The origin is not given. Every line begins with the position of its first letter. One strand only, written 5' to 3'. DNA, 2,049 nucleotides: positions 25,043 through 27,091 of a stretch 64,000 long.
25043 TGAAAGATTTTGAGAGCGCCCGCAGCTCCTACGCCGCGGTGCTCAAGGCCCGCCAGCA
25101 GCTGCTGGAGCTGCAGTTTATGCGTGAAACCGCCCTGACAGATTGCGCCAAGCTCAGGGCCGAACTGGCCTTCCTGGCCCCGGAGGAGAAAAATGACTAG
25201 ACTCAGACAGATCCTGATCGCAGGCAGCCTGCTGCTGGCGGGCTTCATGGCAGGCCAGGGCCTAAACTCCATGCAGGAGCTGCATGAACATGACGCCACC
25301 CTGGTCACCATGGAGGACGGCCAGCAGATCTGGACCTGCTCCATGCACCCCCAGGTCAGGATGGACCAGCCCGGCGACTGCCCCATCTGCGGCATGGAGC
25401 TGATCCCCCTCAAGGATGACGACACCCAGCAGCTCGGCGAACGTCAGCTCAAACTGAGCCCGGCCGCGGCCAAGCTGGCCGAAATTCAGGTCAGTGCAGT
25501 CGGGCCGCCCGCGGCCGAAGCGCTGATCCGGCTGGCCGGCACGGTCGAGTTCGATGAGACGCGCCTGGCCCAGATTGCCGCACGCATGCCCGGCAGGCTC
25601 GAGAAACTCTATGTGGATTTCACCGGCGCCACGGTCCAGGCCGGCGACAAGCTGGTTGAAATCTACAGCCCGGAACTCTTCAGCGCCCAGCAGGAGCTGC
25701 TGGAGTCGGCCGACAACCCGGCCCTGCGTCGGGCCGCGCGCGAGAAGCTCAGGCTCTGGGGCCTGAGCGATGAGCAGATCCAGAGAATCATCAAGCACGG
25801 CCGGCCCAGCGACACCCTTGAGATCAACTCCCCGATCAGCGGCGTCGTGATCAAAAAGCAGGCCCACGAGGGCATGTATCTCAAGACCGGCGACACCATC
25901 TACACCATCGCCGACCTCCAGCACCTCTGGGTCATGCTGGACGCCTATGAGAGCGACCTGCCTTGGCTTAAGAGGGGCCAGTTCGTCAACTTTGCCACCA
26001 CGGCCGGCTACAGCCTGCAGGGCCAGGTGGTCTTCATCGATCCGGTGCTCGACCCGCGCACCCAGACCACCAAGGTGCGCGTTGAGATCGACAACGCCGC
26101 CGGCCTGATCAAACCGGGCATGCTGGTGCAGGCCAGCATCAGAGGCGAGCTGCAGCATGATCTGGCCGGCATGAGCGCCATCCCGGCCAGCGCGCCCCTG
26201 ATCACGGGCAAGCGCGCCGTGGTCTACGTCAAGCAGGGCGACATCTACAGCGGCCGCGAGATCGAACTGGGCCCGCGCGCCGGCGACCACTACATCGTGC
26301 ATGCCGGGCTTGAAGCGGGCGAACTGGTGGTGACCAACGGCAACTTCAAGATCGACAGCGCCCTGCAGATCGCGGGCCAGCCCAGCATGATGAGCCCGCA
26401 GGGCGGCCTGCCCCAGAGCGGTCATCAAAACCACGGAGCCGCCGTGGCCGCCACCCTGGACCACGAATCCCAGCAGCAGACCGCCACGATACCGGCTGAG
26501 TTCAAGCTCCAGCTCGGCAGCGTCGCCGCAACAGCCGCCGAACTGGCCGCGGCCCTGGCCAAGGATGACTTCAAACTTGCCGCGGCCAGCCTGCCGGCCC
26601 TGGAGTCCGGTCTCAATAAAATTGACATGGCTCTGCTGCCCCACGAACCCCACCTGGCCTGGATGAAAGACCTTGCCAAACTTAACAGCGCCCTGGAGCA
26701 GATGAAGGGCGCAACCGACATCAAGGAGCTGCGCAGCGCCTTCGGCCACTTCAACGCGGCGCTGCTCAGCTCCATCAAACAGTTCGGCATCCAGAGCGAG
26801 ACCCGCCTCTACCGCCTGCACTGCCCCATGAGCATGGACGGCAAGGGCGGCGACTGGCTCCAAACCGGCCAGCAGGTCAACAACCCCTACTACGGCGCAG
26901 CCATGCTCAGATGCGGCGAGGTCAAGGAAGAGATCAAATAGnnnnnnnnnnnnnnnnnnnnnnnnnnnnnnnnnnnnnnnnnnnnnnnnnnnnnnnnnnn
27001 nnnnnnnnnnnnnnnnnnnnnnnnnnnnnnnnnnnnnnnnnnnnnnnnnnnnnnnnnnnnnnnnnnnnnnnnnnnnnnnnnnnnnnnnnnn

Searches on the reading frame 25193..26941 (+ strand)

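Call 47: search_protein_families(library=ncbifam, proteins=[window:25193-26941:+], max_evalue=1e-10)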
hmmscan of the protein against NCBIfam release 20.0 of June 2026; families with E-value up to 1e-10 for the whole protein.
window:25193-26941:+ (582 aa): 7 families
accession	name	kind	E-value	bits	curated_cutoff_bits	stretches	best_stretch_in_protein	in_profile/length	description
NF007303.0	PRK09783.1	subfamily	4.7e-39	134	390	1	7-400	10-405/414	copper/silver efflux system membrane fusion protein CusB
TIGR01730.1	RND_mfp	subfamily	4.8e-37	127.6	94.9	1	209-388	135-314/322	efflux RND transporter periplasmic adaptor subunit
TIGR00999.1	8a0102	subfamily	3e-33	115.1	319.3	1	198-387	82-270/271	CzcB/NccB family metal efflux transporter periplasmic adaptor subunit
NF045680.1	DiMtlExpIhpB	equivalog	2.3e-27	95.9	450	1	208-389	137-316/326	divalent metal ion exporter adaptor subunit IhpB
NF045904.1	RND-peri-MexE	equivalog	3.1e-13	49.4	714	1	265-404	240-377/390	multidrug efflux RND transporter periplasmic adaptor subunit MexE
NF033138.2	RND-peri-MexC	equivalog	2.9e-12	46.4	625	0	272-396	249-372/375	MexC family multidrug efflux RND transporter periplasmic adaptor subunit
NF007362.0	PRK09859.1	equivalog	1.4e-11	44.1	738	0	266-391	243-367/385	multidrug transporter subunit MdtE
